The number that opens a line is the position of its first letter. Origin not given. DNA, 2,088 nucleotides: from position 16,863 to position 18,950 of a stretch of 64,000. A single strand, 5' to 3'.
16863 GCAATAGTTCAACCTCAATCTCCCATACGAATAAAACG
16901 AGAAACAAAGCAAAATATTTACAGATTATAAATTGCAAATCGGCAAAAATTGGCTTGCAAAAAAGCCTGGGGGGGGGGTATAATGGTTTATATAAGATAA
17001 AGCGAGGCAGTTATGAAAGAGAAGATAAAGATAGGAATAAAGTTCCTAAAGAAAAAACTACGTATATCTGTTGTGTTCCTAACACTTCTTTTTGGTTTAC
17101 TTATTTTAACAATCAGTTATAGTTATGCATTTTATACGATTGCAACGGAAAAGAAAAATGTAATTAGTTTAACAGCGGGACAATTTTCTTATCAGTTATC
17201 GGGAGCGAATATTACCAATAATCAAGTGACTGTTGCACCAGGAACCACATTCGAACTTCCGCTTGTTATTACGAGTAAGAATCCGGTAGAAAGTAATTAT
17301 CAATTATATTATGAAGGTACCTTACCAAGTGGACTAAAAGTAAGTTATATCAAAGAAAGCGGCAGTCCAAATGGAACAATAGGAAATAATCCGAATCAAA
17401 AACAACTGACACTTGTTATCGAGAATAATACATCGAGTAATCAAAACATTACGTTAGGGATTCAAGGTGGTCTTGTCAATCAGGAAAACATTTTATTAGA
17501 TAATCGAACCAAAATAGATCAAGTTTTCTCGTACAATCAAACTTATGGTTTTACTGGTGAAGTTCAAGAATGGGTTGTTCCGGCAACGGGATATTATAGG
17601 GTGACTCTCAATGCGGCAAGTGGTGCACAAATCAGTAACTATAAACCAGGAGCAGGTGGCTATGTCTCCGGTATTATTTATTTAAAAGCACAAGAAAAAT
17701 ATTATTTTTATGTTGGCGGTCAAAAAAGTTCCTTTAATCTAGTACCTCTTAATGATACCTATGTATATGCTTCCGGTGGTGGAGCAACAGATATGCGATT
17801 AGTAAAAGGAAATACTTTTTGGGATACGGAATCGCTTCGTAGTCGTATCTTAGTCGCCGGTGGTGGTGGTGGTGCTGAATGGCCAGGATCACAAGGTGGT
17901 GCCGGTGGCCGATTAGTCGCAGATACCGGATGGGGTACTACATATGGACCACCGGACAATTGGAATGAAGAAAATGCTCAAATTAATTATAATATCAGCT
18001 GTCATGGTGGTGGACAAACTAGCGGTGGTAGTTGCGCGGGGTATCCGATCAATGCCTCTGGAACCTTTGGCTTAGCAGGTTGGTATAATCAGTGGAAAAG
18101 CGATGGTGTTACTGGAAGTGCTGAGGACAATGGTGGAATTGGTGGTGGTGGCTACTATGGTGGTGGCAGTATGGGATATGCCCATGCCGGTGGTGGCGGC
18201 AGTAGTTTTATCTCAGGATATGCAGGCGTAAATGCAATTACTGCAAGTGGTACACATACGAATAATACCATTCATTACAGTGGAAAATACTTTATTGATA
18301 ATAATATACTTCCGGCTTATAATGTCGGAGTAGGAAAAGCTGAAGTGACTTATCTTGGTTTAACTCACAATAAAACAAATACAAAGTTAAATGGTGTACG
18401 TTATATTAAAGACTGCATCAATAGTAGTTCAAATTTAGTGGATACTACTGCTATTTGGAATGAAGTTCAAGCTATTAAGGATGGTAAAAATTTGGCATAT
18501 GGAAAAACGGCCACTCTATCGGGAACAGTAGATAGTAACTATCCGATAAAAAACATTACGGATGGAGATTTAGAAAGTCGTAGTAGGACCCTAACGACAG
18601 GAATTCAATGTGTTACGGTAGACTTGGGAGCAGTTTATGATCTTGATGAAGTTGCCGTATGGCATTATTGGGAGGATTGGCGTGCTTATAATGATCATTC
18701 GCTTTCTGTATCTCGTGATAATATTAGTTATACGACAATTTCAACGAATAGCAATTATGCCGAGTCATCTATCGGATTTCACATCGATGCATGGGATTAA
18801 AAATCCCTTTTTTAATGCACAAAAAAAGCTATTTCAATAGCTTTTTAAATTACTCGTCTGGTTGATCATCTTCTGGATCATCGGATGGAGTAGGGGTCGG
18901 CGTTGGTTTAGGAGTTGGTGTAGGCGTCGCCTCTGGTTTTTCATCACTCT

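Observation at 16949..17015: G10 homopolymeric tract in the -35/-10 spacer of the promoter of a glycine-rich, discoidin-domain surface protein; candidate phase-variation switch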

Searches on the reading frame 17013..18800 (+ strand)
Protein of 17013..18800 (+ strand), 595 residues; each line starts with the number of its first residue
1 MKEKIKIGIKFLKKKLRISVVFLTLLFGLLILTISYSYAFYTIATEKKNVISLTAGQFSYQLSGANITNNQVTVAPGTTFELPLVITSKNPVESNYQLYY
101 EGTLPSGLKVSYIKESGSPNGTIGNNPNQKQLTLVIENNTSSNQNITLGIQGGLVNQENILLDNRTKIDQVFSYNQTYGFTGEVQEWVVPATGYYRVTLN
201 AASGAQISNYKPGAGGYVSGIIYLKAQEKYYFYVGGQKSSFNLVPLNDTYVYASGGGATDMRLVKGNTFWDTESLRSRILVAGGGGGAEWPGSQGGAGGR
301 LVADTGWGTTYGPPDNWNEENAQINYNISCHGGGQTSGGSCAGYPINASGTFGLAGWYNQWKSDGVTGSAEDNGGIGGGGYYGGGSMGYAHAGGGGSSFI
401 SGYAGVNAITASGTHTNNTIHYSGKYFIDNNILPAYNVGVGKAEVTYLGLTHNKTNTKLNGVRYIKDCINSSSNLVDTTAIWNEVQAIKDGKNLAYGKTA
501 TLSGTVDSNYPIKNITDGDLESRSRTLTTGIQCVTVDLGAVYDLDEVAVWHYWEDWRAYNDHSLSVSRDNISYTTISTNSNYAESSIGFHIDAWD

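Call 5: search_protein_families(library=pfam, proteins=[window:17013-18800:+], max_evalue=0.01)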
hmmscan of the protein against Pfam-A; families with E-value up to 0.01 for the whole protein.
window:17013-18800:+ (595 aa): 3 families
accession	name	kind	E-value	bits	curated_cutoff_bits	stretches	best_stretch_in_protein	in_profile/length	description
PF12810.13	ALK_LTK_GRD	-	3.4e-32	112.8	24.5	1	191-448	6-243/243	ALK/LTK, Glycine-rich domain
PF22633.2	F5_F8_type_C_2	-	2.1e-07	31.9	27.8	1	514-584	1-73/91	NedA-like, galactose-binding domain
PF00754.31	F5_F8_type_C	-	0.0018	18.8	28.2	1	501-583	3-90/127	F5/8 type C domain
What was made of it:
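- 17013..18800 (+): 595-aa membrane-anchored protein. It has a TM helix (about residues 19-40), an Ig-like sandwich (about 60-170), an ALK/LTK-type TNF-like/glycine-rich domain (191-448) and a C-terminal galactose-binding-like domain (about 500-590). Pfam (call 5).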

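Call 6: find_encoding_contigs(protein=window:17013-18800:+, flank=3000, max_places=10)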
Protein window:17013-18800:+ (595 aa): 2 contigs read that carry it; 1 place shown.
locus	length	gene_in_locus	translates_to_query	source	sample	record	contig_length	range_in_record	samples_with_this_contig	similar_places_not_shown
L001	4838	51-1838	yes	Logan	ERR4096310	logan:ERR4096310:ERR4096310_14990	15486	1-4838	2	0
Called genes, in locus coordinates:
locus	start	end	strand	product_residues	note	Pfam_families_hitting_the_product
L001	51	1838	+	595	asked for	PF12810:ALK_LTK_GRD, PF22633:F5_F8_type_C_2 (weak)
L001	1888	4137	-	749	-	PF12974:Phosphonate-bd (weak), PF03816:LytR_cpsA_psr, PF03793:PASTA (weak)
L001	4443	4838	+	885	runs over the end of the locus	PF01832:Glucosaminidase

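Call 9: find_related_loci(query=window:17013-18800:+, collection=genome_contigs, flank=5000)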
Query window:17013-18800:+ (595 aa) in genome_contigs; peptide patterns used: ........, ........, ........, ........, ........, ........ (x = any residue, [..] = any of these).
260 stretches matched a pattern, but none encodes a relative of the query by tblastn (E <= 1e-3).

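Call 11: find_homologous_proteins(query=window:17013-18800:+)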
Query window:17013-18800:+ (595 aa): 912 proteins with E <= 0.001 among 8000 candidates; the best 120 are listed.
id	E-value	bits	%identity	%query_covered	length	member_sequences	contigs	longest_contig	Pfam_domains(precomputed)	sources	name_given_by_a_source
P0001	0.0e+0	1335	99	100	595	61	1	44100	PF22633.4,PF12810.14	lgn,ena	-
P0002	1.6e-134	468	40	48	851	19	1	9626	PF00754.32,PF22633.4,PF12810.14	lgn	-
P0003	7.5e-127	443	44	97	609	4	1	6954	PF22633.4,PF12810.14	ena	-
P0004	8.4e-127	442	40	100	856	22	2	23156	PF00754.32,PF22633.4,PF12810.14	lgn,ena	-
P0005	4.4e-126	440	40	69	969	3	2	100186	PF00754.32,PF07963.18,PF22633.4,PF12810.14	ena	-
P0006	2.7e-124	434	40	100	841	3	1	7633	PF00754.32,PF22633.4,PF12810.14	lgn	-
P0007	1.4e-119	419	46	32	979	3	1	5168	PF22633.4,PF16403.12,PF12810.14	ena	-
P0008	2.5e-116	408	42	100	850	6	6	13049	PF22633.4,PF16403.12,PF12810.14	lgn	-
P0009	1.8e-108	382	42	93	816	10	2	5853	PF22633.4,PF16403.12,PF12810.14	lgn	-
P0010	1.2e-107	379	52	32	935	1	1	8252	PF22633.4,PF12810.14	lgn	-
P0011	6.6e-107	377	42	67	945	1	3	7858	PF22633.4,PF16403.12,PF12810.14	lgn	-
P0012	5.9e-106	373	40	100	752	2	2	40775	PF00754.32,PF12810.14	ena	-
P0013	5.4e-104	367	40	98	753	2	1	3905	PF12810.14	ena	-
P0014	5.1e-103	364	42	47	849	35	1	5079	PF13385.14,PF12810.14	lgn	-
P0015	7.0e-102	360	49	32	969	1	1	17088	PF00754.32,PF22633.4,PF12810.14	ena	-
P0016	1.6e-100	356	39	95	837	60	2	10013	PF00754.32,PF22633.4,PF12810.14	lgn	-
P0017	1.4e-85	306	45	72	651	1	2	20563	PF22633.4,PF12810.14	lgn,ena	-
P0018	7.4e-85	304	46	33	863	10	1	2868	PF12810.14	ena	-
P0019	4.6e-83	298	49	31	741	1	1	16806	PF00754.32,PF22633.4,PF12810.14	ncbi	-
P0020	2.3e-81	292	46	66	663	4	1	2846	PF22633.4,PF16403.12,PF12810.14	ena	-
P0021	1.4e-73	267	54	32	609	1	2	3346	PF12810.14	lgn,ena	-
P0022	3.9e-73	265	42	74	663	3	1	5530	PF00754.32,PF16403.12,PF12810.14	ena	-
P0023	5.5e-73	265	42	72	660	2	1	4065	PF00754.32,PF22633.4,PF16403.12,PF12810.14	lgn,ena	-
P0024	6.4e-73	264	39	71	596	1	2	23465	PF00754.32,PF22633.4,PF12810.14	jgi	-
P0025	9.0e-73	264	45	70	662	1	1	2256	PF12810.14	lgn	-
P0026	1.0e-72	264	48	32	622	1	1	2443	PF12810.14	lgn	-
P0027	1.8e-72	263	39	83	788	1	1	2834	PF12810.14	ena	-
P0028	1.9e-72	263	36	48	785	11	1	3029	PF12810.14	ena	-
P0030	6.1e-72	261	41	72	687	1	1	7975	PF00754.32,PF22633.4,PF12810.14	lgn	-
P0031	8.1e-72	261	41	72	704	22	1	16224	PF13385.14,PF12810.14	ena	-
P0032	8.1e-72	261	42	72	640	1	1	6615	PF22633.4,PF12810.14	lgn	-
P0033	2.5e-70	256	44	54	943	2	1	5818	PF22633.4,PF12810.14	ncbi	-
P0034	3.0e-69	252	41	47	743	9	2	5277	PF12810.14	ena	-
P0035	1.9e-68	250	51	34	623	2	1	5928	PF22633.4,PF12810.14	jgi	-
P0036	2.0e-68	250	48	32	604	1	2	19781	PF22633.4,PF12810.14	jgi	-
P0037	6.3e-68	248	48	34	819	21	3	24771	PF22633.4,PF13385.14,PF12810.14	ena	-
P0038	1.3e-67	247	50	33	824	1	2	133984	PF12810.14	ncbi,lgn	-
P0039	1.8e-67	246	51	32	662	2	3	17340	PF00754.32,PF16403.12,PF12810.14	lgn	-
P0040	2.2e-67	246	44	32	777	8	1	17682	PF12810.14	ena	-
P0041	3.9e-67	245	51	32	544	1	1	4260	PF00754.32,PF22633.4,PF16403.12,PF12810.14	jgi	-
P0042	6.8e-67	245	39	71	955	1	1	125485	PF09479.17,PF12810.14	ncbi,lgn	-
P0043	7.7e-67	244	43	71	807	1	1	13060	PF12810.14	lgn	-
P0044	8.5e-67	244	51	32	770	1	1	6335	PF22633.4,PF16403.12,PF12810.14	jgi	jgi:hypothetical protein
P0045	9.4e-67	244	43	54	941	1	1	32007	PF22633.4,PF12810.14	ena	-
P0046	1.2e-66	244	50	32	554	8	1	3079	PF12810.14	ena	-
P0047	4.2e-66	242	49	30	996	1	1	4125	PF09479.17,PF12810.14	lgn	-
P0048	4.4e-66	242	44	72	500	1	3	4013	PF12810.14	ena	-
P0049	7.4e-66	241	48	34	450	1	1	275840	PF12810.14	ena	-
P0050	1.2e-65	240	53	33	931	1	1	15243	PF00754.32,PF12810.14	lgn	-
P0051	1.6e-65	240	50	32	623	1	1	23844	PF00754.32,PF22633.4,PF16403.12,PF12810.14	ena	-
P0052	2.1e-65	240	40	21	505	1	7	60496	PF16403.12,PF12810.14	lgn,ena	-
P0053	2.3e-65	239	40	72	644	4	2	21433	PF12810.14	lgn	-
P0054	2.9e-65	239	38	75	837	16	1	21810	PF09479.17,PF18998.7,PF12810.14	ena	-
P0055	5.4e-65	238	51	29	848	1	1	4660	PF13385.14,PF12810.14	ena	-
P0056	6.3e-65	238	43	54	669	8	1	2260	PF22633.4,PF12810.14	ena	-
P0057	1.1e-64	237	46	32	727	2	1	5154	PF22633.4,PF13385.14,PF12810.14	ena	-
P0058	2.2e-64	236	37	21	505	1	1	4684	PF22633.4,PF16403.12,PF12810.14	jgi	-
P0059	2.4e-64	236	48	32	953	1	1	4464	PF09479.17,PF07963.18,PF18998.7,PF12810.14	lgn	-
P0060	3.4e-64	236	50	34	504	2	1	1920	PF16403.12,PF12810.14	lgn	-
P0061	4.0e-64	235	33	100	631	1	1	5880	PF22633.4,PF12810.14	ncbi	-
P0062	9.4e-64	234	51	33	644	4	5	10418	PF16403.12,PF12810.14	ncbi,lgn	-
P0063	1.4e-63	234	52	33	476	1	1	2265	PF22633.4,PF12810.14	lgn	-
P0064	2.4e-63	233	37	72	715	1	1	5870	PF12810.14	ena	-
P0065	2.8e-63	233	37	76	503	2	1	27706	PF16403.12,PF12810.14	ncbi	-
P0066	3.0e-63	232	47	32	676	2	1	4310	PF12810.14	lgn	-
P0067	3.4e-63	232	33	99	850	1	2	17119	PF22633.4,PF13385.14,PF12810.14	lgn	-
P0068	4.4e-63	232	37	54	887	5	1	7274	PF22633.4,PF13385.14,PF12810.14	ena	-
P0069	5.7e-63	232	38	70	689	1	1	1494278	PF00754.32,PF22633.4,PF12810.14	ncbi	-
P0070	6.4e-63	231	40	72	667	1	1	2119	PF22925.4,PF22633.4,PF13385.14,PF12810.14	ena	-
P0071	1.4e-62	230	38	75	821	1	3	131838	PF09479.17,PF18998.7,PF12810.14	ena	-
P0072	1.5e-62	230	39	73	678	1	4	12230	PF12810.14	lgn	-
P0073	1.7e-62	230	44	32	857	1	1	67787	PF12810.14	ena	-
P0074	1.7e-62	230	44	32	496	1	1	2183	PF12810.14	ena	-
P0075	1.8e-62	230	46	32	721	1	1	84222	PF12810.14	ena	-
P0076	2.0e-62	230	46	32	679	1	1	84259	PF12810.14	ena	-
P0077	2.6e-62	229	47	31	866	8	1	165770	PF00754.32,PF22633.4,PF12810.14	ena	-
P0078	3.0e-62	229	37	72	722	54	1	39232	PF12810.14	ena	-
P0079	3.2e-62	229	47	32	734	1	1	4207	PF22633.4,PF13385.14,PF12810.14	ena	-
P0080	3.9e-62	229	38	76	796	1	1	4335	PF12810.14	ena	-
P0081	7.2e-62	228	48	34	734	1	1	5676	PF12810.14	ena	-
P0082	7.5e-62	228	50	32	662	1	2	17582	PF00754.32,PF16403.12,PF12810.14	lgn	-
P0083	8.6e-62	228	39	72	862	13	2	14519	PF19789.7,PF12810.14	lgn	-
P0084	9.7e-62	227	40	72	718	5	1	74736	PF13385.14,PF12810.14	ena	-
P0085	9.9e-62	227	37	72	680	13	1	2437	PF22633.4,PF13385.14,PF12810.14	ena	-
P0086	1.2e-61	227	42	54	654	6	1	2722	PF00754.32,PF22633.4,PF12810.14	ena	-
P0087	1.4e-61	227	48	32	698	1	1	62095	PF12810.14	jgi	-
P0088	1.8e-61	227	41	71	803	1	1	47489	PF12810.14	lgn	-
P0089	1.9e-61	226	49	32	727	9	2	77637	PF13385.14,PF12810.14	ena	-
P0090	2.2e-61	226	40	67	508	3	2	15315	PF22633.4,PF16403.12,PF12810.14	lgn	-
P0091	2.9e-61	226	46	35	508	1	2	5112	PF16403.12,PF12810.14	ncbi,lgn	-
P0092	4.2e-61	225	48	32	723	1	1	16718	PF13385.14,PF12810.14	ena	-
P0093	4.7e-61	225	52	34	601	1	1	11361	PF00754.32,PF22633.4,PF12810.14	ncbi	-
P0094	5.8e-61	225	51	33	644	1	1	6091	PF00754.32,PF16403.12,PF12810.14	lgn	-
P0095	6.2e-61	225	42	32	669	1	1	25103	PF13385.14,PF12810.14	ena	-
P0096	8.9e-61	224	44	54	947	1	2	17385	PF22633.4,PF12810.14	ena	-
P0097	8.9e-61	224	47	32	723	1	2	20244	PF22633.4,PF12810.14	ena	-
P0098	1.1e-60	224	49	33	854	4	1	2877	PF03382.21,PF12810.14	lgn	-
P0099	1.4e-60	224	44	32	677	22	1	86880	PF13385.14,PF12810.14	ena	-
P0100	1.6e-60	223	38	70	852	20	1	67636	PF12810.14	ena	-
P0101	2.4e-60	223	38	69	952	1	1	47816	PF09479.17,PF12810.14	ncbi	-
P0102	3.1e-60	222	40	72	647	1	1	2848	PF12810.14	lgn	-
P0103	3.2e-60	222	40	70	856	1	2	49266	PF19789.7,PF22633.4,PF12810.14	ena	-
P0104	3.4e-60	222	37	69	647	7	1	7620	PF00754.32,PF22633.4,PF14200.13,PF12810.14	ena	-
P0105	3.6e-60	222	45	32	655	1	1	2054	PF00754.32,PF22633.4,PF12810.14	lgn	-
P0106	3.8e-60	222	46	10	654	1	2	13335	PF12810.14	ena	-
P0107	3.9e-60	222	40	54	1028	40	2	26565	PF22633.4,PF12810.14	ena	-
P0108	4.5e-60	222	37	54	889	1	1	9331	PF22633.4,PF13385.14,PF12810.14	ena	-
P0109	6.6e-60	221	51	34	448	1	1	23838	PF12810.14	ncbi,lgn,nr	ncbi:MAG: glycine rich domain-containing protein [Bacilli bacterium]|nr:glycine rich domain-containi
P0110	6.6e-60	221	45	32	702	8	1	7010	PF12810.14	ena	-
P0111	6.9e-60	221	45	32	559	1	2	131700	PF07963.18,PF22633.4,PF12810.14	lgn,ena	-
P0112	7.9e-60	221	47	30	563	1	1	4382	PF12810.14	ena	-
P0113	8.4e-60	221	47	32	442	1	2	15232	PF22633.4,PF12810.14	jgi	-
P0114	9.0e-60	221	52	33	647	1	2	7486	PF00754.32,PF22633.4,PF16403.12,PF12810.14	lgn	-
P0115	1.1e-59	221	44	33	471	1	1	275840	PF12810.14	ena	-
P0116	1.3e-59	220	42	69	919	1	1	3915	PF12810.14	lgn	-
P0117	1.9e-59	220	35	74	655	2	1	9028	PF12810.14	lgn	-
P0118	2.0e-59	220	50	34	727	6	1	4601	PF22633.4,PF13385.14,PF12810.14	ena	-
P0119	2.1e-59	220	47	32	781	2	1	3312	PF22633.4,PF12810.14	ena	-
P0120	2.6e-59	219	43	54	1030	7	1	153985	PF22633.4,PF12810.14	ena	-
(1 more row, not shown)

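Call 16: find_encoding_contigs(protein=P0001, flank=1500, max_places=10)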
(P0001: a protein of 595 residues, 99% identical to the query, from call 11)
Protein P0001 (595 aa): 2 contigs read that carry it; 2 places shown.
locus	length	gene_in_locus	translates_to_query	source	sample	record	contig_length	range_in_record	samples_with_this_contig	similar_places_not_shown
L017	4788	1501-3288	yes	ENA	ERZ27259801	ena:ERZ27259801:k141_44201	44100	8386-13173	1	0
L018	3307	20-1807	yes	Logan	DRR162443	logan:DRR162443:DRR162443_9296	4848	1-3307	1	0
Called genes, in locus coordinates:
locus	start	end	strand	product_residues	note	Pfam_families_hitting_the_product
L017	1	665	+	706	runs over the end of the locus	PF27449:LtaS_N, PF00884:Sulfatase, PF01663:Phosphodiest (faint)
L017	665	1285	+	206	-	-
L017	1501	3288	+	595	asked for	PF12810:ALK_LTK_GRD, PF22633:F5_F8_type_C_2 (weak)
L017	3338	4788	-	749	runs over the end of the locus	PF12974:Phosphonate-bd (weak), PF03816:LytR_cpsA_psr, PF03793:PASTA (weak)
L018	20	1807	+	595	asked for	PF12810:ALK_LTK_GRD, PF22633:F5_F8_type_C_2 (weak)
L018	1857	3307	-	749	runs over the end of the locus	PF12974:Phosphonate-bd (weak), PF03816:LytR_cpsA_psr, PF03793:PASTA (weak)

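Call 20: find_encoding_contigs(protein=P0002, flank=1500, max_places=10)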
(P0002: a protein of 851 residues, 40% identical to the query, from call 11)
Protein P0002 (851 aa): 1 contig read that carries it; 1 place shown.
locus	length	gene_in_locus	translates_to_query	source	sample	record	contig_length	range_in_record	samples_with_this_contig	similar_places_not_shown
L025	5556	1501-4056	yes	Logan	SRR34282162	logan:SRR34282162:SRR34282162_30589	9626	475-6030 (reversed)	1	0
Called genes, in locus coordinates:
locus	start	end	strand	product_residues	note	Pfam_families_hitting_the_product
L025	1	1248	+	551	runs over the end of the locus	PF00485:PRK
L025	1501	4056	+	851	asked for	PF12810:ALK_LTK_GRD, PF00754:F5_F8_type_C (weak), PF22633:F5_F8_type_C_2 (weak), PF12810:ALK_LTK_GRD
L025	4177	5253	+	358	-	PF00044:Gp_dh_N, PF02800:Gp_dh_C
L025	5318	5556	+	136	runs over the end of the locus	PF00293:NUDIX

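Call 21: find_encoding_contigs(protein=P0004, flank=1500, max_places=10)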
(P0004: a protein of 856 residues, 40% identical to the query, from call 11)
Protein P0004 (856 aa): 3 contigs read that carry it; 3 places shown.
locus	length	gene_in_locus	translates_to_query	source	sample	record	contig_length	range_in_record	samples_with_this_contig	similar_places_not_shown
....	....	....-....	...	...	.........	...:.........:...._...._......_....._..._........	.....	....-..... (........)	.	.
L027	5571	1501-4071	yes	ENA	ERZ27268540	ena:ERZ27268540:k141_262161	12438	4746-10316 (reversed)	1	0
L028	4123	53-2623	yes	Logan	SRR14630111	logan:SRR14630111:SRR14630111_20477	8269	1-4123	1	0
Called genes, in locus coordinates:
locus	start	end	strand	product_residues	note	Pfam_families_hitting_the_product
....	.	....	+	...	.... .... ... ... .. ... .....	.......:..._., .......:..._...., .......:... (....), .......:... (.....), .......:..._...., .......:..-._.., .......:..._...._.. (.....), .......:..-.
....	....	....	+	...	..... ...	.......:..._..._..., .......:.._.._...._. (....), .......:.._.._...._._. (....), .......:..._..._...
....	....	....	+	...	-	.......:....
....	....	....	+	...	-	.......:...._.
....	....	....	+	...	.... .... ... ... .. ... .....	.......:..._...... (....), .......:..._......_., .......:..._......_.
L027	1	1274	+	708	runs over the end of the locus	PF04760:IF2_N, PF00009:GTP_EFTU, PF00025:Arf (weak), PF00071:Ras (faint), PF01926:MMR_HSR1, PF22042:EF-G_D2, PF03144:GTP_EFTU_D2 (faint), PF11987:IF-2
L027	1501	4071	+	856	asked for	PF12810:ALK_LTK_GRD, PF00754:F5_F8_type_C (weak), PF22633:F5_F8_type_C_2 (weak), PF12810:ALK_LTK_GRD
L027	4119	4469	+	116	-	PF02033:RBFA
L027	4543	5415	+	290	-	PF01509:TruB_N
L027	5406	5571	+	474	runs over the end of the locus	PF01225:Mur_ligase (weak), PF08245:Mur_ligase_M, PF02875:Mur_ligase_C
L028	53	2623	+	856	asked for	PF12810:ALK_LTK_GRD, PF00754:F5_F8_type_C (weak), PF22633:F5_F8_type_C_2 (weak), PF12810:ALK_LTK_GRD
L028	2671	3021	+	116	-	PF02033:RBFA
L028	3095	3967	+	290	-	PF16198:TruB_C_2 (faint), PF01509:TruB_N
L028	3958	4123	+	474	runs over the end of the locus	PF01225:Mur_ligase (weak), PF08245:Mur_ligase_M, PF02875:Mur_ligase_C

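Call 22: find_encoding_contigs(protein=P0003, flank=1500, max_places=10)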
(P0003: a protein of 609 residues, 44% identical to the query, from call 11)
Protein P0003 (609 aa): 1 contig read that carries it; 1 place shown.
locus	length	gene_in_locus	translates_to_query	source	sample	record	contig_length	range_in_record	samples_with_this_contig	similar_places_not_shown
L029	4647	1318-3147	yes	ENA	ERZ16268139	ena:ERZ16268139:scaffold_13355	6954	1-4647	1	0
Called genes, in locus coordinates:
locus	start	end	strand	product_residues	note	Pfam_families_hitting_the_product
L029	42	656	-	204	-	PF00665:rve, PF13683:rve_3, PF13333:rve_2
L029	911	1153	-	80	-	-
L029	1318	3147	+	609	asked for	PF22633:F5_F8_type_C_2 (faint), PF12810:ALK_LTK_GRD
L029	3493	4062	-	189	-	PF01205:Impact_N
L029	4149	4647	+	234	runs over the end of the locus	-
